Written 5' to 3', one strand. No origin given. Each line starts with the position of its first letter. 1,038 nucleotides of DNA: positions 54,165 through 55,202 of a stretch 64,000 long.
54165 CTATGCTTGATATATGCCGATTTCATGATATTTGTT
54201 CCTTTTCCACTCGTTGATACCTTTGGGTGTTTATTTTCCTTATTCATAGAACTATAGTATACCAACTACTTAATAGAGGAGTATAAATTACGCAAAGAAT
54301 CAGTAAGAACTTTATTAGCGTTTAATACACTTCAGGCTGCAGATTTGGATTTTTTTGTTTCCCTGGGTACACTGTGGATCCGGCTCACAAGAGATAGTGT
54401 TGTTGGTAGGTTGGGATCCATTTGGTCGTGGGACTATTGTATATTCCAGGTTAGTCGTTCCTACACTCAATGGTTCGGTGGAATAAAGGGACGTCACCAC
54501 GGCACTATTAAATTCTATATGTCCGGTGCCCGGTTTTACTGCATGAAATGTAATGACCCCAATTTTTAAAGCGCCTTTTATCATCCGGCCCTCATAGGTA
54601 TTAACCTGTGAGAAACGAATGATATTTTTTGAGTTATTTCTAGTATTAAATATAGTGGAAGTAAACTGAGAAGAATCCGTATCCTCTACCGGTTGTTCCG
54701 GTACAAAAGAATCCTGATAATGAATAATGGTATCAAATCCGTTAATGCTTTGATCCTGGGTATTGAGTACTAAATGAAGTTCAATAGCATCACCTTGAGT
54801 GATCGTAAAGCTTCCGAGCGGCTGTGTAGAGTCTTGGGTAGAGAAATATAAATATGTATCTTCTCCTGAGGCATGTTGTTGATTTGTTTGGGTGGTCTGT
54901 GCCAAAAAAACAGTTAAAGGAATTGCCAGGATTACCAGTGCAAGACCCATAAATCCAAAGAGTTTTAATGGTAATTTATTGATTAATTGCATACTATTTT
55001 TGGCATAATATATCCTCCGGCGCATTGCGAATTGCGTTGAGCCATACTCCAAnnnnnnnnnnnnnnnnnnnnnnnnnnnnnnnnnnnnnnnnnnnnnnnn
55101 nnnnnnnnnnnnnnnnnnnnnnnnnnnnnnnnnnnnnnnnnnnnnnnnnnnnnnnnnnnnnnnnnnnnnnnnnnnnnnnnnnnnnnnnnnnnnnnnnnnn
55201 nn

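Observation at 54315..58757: A dockerin and cohesin-like pair is co-operonic with a membrane-anchored subtilase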

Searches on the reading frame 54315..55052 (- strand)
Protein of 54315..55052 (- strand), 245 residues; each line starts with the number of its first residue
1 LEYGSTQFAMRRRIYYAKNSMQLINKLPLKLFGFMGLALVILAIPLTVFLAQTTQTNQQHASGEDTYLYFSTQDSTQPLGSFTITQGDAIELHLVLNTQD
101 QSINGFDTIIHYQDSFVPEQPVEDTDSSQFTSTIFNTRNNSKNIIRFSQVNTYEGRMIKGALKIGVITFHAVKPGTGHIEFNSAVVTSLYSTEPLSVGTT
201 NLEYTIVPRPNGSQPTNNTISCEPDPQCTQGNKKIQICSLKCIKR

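Call 3: search_protein_families(library=pfam, proteins=[window:54315-55052:-], max_evalue=1)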
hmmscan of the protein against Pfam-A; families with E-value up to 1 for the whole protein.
window:54315-55052:- (245 aa): 0 families

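Call 5: find_homologous_proteins(query=window:54318-54992:-, max_evalue=0.01)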
Query seq(225 aa) (225 aa): 1 proteins with E <= 0.01 among 131 candidates.
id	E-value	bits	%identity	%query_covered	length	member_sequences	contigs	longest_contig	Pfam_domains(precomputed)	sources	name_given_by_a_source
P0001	3.9e-145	499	100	100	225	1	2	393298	-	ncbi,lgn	-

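Call 6: search_solved_structures(query=window:54318-54992:-, max_evalue=10, show_alignments=2)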
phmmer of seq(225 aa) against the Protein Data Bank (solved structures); distinct sequences matched with E-value up to 10: 1.
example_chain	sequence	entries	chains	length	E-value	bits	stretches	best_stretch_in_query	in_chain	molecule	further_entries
6hiv_Cr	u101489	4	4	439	2.6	10.9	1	184-210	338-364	mS43 | Sod_Fe_C domain-containing protein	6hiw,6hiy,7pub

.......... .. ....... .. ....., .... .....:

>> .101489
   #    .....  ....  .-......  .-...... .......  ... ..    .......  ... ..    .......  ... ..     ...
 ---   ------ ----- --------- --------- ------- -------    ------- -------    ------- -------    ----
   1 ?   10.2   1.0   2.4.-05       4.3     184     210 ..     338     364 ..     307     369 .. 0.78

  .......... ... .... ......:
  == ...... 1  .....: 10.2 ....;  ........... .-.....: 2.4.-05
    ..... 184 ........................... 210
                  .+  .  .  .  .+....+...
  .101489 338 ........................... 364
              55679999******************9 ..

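Call 11: find_encoding_contigs(protein=P0001, flank=10000, max_places=4)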
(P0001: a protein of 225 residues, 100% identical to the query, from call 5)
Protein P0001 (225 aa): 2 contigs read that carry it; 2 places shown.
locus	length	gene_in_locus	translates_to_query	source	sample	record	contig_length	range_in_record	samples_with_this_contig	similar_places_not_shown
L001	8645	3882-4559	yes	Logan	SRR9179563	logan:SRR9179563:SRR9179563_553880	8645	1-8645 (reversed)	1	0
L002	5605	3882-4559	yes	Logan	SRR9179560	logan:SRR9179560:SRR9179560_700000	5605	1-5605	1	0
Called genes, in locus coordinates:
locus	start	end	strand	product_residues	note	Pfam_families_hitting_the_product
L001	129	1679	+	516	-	PF22148:Fervidolysin_NPro-like (weak), PF00082:Peptidase_S8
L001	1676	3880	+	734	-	-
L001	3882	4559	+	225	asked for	-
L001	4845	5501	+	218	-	PF00160:Pro_isomerase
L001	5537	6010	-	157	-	PF00177:Ribosomal_S7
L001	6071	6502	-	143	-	PF00164:Ribosom_S12_S23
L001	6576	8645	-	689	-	?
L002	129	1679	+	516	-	PF22148:Fervidolysin_NPro-like (weak), PF00082:Peptidase_S8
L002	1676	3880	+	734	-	-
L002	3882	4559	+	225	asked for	-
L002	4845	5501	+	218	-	PF00160:Pro_isomerase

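Call 15: search_protein_representatives(protein=window:54318-54992:-)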
Query: 225 residues. Proteins with E-value up to 0.001 (for the whole library): 149; up to 1e-10: 48; up to 1e-30: 1. The best 149 are listed.
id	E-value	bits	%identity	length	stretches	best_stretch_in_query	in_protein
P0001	1.2e-145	498.8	100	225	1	1-225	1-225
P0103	6.9e-28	114.1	29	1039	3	41-187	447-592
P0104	4.9e-27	111.3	32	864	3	48-186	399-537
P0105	9.4e-26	107.1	35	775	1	9-195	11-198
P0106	1.3e-22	96.9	32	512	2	48-195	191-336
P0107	3.2e-22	95.6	27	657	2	44-207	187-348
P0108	8.1e-22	94.3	34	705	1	10-195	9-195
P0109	3.4e-19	85.7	35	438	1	10-196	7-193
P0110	3.8e-18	82.3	33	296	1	10-206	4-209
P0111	4.1e-17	78.9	32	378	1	8-191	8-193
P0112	6.0e-17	78.3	34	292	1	15-204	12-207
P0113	1.3e-16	77.2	35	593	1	10-202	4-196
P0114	2.1e-16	76.6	36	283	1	5-201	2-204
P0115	2.2e-16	76.5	36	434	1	11-194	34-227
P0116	2.6e-15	73.0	34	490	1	10-186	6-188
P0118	4.9e-15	72.1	34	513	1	10-184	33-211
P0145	8.6e-12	61.5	29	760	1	47-208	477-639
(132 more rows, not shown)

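Call 16: search_protein_families(library=pfam, proteins=[P0103, P0104, P0105, P0106, P0107, P0108, P0109, P0110, P0111, P0113], max_evalue=0.1)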
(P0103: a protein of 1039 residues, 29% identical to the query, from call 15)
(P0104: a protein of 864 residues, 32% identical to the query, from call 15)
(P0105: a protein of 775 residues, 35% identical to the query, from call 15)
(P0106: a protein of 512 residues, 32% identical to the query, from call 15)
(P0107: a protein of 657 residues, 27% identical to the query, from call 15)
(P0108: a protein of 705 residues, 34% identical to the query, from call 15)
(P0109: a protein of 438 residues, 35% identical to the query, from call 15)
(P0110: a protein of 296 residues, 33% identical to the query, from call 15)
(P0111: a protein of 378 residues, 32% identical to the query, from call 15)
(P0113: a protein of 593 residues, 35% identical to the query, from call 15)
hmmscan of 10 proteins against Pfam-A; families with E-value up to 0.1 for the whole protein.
P0103 (1039 aa): 3 families
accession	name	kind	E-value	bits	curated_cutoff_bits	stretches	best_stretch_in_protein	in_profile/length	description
PF00082.27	Peptidase_S8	-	7.9e-58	196.5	21.8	1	164-412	2-273/288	Subtilase family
PF22148.1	Fervidolysin_NPro-like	-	0.00045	21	21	1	34-116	5-70/81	Fervidolysin N-terminal prodomain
PF23274.1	DUF7077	-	0.00065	19.9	27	0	820-852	18-51/122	Domain of unknown function (DUF7077)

P0104 (864 aa): 8 families
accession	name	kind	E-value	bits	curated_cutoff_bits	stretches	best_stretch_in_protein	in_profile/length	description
PF00092.34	VWA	-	9.6e-19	68.7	23.8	1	66-257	3-173/174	von Willebrand factor type A domain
PF13519.12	VWA_2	-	2.9e-11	44.4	27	1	65-184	1-107/107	von Willebrand factor type A domain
PF13860.13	FlgD_ig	-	1.2e-05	25.6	27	1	711-768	17-75/79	FlgD Ig-like domain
PF17210.9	SdrD_B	-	3.1e-05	24.6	29.7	1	268-344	3-77/112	SdrD B-like domain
PF13620.12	CarboxypepD_reg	-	0.00075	20.2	32.3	0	281-330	6-53/82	Carboxypeptidase regulatory-like domain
PF00404.24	Dockerin_1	-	0.0043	17.7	22.9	1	798-843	2-45/57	Dockerin type I domain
PF11775.14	CobT_C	-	0.024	14.7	21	0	171-237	133-199/220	Cobalamin biosynthesis protein CobT VWA domain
PF13768.12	VWA_3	-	0.047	14.2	27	0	163-244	85-154/155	von Willebrand factor type A domain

P0105 (775 aa): 11 families
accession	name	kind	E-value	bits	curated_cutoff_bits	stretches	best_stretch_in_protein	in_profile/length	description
PF13519.12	VWA_2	-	4.2e-16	60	27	1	214-326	1-106/107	von Willebrand factor type A domain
PF00092.34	VWA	-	1.2e-15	58.6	23.8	1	213-401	1-173/174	von Willebrand factor type A domain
PF17210.9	SdrD_B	-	1e-14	55.1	29.7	1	414-484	5-74/112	SdrD B-like domain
PF00963.24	Cohesin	-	5.7e-05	23.8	24.1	1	65-165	9-116/139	Cohesin domain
PF17802.7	SpaA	-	0.0003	21.3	23.1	1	429-478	12-62/91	Prealbumin-like fold domain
PF12985.13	DUF3869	-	0.0034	18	24.5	1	625-702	3-80/85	Domain of unknown function (DUF3869)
PF13620.12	CarboxypepD_reg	-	0.016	16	32.3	1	425-473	6-53/82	Carboxypeptidase regulatory-like domain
PF00404.24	Dockerin_1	-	0.03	15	22.9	1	708-767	1-54/57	Dockerin type I domain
PF13860.13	FlgD_ig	-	0.041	14.3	27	0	616-680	9-76/79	FlgD Ig-like domain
PF11775.14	CobT_C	-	0.063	13.3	21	0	310-400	129-218/220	Cobalamin biosynthesis protein CobT VWA domain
PF20009.4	GEVED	-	0.083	14.2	24.4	0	416-463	4-37/78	GEVED domain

P0106 (512 aa): 6 families
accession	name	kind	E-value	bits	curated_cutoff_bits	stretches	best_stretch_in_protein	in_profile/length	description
PF01835.25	MG2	-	0.001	19.8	32.8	1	368-419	33-82/96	MG2 domain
PF00404.24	Dockerin_1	-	0.0045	17.6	22.9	1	448-500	2-50/57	Dockerin type I domain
PF23274.1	DUF7077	-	0.0061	16.8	27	1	56-126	12-81/122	Domain of unknown function (DUF7077)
PF13860.13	FlgD_ig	-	0.046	14.1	27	0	354-420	8-76/79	FlgD Ig-like domain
PF09608.15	Alph_Pro_TM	-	0.05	13.8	24.5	1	362-417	114-168/227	Putative transmembrane protein (Alph_Pro_TM)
PF24038.1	DUF7347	-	0.06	14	27.6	0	253-289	16-53/77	Domain of unknown function (DUF7347)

P0107 (657 aa): 6 families
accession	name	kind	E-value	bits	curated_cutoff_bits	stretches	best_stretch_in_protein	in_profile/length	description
PF17210.9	SdrD_B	-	6e-16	59.1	29.7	1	360-426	5-74/112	SdrD B-like domain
PF17802.7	SpaA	-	2.6e-05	24.7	23.1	1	390-433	32-75/91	Prealbumin-like fold domain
PF13620.12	CarboxypepD_reg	-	3.1e-05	24.7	32.3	1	373-446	8-81/82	Carboxypeptidase regulatory-like domain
PF00963.24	Cohesin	-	4.4e-05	24.1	24.1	1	233-310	37-120/139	Cohesin domain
PF00404.24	Dockerin_1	-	0.0011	19.5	22.9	1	583-650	2-55/57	Dockerin type I domain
PF13715.12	CarbopepD_reg_2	-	0.0042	17.5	32.2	1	374-423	9-56/88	CarboxypepD_reg-like domain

P0108 (705 aa): 5 families
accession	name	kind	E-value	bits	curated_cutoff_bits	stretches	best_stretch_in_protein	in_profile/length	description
PF00092.34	VWA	-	9.1e-23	81.8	23.8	1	205-376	1-171/174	von Willebrand factor type A domain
PF13519.12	VWA_2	-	9.3e-18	65.3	27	1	206-309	1-106/107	von Willebrand factor type A domain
PF13768.12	VWA_3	-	4.6e-06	27.2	27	1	206-366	3-155/155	von Willebrand factor type A domain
PF17210.9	SdrD_B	-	0.00091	19.8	29.7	1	389-461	3-73/112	SdrD B-like domain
PF00404.24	Dockerin_1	-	0.0022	18.6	22.9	1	637-684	2-45/57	Dockerin type I domain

P0109 (438 aa): 2 families
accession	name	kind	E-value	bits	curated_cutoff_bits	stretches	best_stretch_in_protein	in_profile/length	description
PF00404.24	Dockerin_1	-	4.5e-07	30.4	22.9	1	377-432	2-56/57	Dockerin type I domain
PF18962.6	Por_Secre_tail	-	0.008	16.9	27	1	295-350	18-67/75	Secretion system C-terminal sorting domain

P0110 (296 aa): 3 families
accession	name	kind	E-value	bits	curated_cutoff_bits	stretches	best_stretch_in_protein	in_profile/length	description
PF00404.24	Dockerin_1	-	0.00029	21.4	22.9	1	221-264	2-49/57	Dockerin type I domain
PF00963.24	Cohesin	-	0.013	16.2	24.1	1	78-164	29-115/139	Cohesin domain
PF23274.1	DUF7077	-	0.04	14.2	27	1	63-137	17-85/122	Domain of unknown function (DUF7077)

P0111 (378 aa): 3 families
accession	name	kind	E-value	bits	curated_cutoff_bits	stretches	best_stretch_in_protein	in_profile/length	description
PF00963.24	Cohesin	-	9.9e-06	26.2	24.1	1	57-165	3-115/139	Cohesin domain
PF00404.24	Dockerin_1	-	0.0013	19.3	22.9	1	311-358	1-46/57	Dockerin type I domain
PF18962.6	Por_Secre_tail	-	0.0016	19.2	27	1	234-285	21-66/75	Secretion system C-terminal sorting domain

P0113 (593 aa): 3 families
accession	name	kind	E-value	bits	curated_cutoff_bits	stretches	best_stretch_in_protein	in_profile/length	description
PF13385.13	Laminin_G_3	-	5.6e-23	82.2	27.6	1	255-414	2-150/151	Concanavalin A-like lectin/glucanases superfamily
PF00404.24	Dockerin_1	-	8.9e-07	29.5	22.9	1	530-583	1-52/57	Dockerin type I domain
PF00963.24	Cohesin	-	0.00062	20.4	24.1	1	57-169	11-124/139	Cohesin domain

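Call 17: predict_structure(protein=window:54318-54992:-)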
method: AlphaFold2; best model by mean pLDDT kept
length: 225 residues; sequences in the alignment: 1
mean_pLDDT: 55.2   pTM: 0.46
mean pLDDT of the five models: 55.2, 45.9, 36.7, 34.3, 33.1
residues with pLDDT >= 90: 0; 70-90: 2; 50-70: 160; < 50: 63
segments of 3 or more residues with pLDDT < 50: 1-5, 32-46, 98-113, 115-121, 130-139
pLDDT, mean of each block of 10 residues (from residue 1): 45 60 55 40 47 55 68 64 61 56 42 45 53 46 60 64 60 59 64 54 60 54 59
secondary structure, 60 per line:
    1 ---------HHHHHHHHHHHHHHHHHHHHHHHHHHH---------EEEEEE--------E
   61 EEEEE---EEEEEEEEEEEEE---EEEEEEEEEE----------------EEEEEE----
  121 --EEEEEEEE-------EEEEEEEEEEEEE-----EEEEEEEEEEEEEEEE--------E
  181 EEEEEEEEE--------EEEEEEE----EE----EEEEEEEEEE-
elements in order: H10-36 E46-51 E60-65 E69-81 E85-94 E111-116 E123-130 E138-150 E156-171 E180-189 E198-204 E215-224

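Call 33: search_protein_families(library=ncbifam, proteins=[window:54315-54992:-], max_evalue=0.1)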
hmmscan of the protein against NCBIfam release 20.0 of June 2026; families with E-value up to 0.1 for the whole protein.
window:54315-54992:- (225 aa): 1 family
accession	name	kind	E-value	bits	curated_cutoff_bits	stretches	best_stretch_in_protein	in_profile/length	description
TIGR00680.1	kdpA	equivalog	0.024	13.2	387.7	1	26-57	107-138/563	potassium-transporting ATPase subunit KdpA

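Call 48: list_cluster_members(proteins=[P0103, P0104, P0105, P0106, P0108, P0109, P0110, P0111, P0113, P0114])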
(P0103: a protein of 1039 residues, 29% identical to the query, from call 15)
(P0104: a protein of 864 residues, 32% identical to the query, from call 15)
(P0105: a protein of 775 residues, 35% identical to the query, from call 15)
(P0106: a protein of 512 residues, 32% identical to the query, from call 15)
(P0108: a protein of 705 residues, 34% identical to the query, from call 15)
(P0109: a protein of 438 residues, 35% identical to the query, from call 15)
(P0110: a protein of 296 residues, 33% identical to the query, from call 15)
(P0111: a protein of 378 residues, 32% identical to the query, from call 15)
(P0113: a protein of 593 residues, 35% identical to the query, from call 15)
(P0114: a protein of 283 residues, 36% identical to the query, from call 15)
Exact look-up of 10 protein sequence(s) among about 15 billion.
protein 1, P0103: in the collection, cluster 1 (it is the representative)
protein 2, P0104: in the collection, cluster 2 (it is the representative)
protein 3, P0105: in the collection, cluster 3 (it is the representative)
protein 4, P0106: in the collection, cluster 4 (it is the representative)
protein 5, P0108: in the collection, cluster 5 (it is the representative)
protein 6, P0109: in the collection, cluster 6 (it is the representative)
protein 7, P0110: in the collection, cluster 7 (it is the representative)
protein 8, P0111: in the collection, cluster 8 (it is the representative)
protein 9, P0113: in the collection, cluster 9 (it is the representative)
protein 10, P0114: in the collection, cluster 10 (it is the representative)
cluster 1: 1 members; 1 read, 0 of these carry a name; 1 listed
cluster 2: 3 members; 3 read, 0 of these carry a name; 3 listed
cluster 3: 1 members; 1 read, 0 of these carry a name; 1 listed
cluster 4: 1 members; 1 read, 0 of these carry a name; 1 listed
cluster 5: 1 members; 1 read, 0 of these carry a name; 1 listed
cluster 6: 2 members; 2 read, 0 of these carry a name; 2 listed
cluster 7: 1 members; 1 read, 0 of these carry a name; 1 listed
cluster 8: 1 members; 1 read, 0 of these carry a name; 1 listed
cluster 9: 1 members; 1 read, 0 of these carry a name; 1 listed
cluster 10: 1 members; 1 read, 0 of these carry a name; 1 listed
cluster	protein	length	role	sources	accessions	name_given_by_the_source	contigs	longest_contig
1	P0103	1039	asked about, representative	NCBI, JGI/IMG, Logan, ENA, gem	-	-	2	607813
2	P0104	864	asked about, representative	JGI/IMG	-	-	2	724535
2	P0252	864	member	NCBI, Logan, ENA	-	-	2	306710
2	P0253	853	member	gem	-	-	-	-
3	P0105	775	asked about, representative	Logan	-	-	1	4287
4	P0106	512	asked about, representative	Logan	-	-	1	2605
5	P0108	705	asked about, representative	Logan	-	-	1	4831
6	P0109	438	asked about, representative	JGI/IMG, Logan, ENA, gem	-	-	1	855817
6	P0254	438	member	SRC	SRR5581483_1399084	-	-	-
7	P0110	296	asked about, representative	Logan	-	-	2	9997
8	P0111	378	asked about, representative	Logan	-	-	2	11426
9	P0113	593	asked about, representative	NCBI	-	-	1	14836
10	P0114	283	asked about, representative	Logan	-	-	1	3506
